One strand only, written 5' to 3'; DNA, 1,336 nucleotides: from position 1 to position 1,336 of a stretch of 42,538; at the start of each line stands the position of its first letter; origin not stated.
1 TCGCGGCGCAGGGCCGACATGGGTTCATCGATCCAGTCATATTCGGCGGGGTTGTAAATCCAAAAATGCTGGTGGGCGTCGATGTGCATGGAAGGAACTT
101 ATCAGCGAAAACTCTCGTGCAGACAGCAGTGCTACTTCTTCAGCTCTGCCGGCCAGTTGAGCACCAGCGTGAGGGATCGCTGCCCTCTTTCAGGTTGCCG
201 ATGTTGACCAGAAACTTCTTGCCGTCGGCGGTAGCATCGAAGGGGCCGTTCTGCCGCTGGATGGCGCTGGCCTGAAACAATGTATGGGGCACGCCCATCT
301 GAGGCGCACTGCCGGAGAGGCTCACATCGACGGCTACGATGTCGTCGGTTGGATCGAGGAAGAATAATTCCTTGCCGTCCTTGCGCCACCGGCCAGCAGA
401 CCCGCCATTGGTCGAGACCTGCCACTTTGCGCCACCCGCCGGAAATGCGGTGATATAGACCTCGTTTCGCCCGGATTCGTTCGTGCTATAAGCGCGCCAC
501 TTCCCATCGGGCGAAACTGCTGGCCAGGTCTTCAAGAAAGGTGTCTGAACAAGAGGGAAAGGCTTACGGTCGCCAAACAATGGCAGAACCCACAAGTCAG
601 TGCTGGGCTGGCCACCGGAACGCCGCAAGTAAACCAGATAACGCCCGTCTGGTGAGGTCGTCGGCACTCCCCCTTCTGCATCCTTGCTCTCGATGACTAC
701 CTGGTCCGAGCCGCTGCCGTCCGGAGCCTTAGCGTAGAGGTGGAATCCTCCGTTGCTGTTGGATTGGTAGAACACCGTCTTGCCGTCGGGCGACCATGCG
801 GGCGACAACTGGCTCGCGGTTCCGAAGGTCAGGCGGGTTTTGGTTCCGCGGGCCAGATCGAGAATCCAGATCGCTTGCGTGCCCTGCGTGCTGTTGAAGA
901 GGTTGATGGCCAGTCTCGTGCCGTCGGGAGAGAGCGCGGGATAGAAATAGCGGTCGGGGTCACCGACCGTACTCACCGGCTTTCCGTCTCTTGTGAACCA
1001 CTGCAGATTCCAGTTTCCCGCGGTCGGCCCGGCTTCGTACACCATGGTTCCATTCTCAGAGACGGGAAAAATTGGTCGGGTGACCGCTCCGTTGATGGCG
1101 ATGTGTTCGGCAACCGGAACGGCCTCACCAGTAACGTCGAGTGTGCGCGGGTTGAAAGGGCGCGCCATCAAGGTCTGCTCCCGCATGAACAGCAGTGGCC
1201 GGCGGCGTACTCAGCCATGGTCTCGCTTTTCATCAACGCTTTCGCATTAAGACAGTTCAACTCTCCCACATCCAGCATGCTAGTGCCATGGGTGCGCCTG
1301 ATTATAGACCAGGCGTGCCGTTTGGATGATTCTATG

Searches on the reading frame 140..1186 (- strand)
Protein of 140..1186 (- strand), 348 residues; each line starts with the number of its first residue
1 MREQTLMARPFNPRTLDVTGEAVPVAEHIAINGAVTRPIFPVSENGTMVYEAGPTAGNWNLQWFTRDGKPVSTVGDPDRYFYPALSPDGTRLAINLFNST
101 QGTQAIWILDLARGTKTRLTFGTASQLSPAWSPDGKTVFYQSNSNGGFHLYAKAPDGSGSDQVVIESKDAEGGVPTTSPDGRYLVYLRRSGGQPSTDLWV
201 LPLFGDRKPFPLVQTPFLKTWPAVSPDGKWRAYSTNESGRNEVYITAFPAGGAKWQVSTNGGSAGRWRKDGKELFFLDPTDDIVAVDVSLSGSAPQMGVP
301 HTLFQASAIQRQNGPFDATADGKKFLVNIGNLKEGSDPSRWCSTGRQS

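Call 8: search_protein_families(library=pfam, proteins=[window:140-1186:-], max_evalue=0.01)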
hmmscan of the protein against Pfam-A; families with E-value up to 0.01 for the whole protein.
window:140-1186:- (348 aa): 4 families
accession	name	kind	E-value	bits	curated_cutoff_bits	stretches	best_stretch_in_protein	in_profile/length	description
PF07676.18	PD40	-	7e-21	74.1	20.9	2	117-151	2-37/38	WD40-like Beta Propeller Repeat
PF02897.21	Peptidase_S9_N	-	5.4e-08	32.5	24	1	84-215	130-274/414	Prolyl oligopeptidase, N-terminal beta-propeller domain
PF25174.1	Beta-prop_THOC3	-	0.0011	18.4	305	1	63-185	74-187/272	THOC3 beta-propeller domain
PF00930.27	DPPIV_N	-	0.0031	16.7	22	0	102-145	21-64/354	Dipeptidyl peptidase IV (DPP IV) N-terminal region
